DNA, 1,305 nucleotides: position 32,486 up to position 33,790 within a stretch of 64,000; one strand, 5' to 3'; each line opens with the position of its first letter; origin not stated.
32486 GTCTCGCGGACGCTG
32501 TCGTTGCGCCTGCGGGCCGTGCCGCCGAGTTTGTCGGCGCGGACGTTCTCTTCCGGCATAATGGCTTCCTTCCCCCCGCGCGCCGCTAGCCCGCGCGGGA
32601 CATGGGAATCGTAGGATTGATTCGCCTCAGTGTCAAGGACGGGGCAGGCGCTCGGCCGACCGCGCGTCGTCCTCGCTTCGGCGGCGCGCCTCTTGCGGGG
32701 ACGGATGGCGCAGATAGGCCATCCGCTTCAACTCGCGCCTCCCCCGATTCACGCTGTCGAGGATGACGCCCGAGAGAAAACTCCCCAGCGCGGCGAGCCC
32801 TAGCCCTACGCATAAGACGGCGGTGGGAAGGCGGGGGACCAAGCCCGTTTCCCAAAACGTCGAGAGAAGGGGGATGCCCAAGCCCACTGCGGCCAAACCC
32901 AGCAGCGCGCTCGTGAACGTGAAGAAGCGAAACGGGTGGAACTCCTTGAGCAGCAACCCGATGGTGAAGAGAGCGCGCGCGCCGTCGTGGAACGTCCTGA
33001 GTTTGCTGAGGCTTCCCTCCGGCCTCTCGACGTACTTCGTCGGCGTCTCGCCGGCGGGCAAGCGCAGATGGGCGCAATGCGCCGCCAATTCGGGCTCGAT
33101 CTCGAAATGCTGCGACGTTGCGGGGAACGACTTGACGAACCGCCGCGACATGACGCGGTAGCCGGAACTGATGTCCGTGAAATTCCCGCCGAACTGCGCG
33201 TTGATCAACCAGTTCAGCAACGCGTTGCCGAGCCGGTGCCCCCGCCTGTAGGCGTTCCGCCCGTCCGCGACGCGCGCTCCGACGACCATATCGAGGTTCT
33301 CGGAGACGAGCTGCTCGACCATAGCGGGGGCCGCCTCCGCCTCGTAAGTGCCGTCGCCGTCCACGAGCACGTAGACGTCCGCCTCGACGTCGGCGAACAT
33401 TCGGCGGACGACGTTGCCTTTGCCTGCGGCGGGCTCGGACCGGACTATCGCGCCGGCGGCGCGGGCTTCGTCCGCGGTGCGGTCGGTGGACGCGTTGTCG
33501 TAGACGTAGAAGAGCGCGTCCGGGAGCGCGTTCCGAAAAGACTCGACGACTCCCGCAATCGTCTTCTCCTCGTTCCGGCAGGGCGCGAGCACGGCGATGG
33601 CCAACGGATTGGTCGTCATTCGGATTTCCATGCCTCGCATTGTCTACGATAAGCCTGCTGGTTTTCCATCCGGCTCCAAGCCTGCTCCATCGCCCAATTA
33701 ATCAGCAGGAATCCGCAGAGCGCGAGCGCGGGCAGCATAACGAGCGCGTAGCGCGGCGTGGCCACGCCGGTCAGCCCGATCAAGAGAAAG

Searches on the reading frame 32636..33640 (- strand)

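Call 59: search_protein_families(library=pfam, proteins=[window:32636-33640:-], max_evalue=0.001)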
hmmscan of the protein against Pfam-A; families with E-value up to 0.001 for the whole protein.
window:32636-33640:- (335 aa): 1 family
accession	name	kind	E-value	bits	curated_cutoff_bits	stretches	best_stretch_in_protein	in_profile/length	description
PF00535.33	Glycos_transf_2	-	1.8e-15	57.7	23.3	1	17-169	2-164/168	Glycosyl transferase family 2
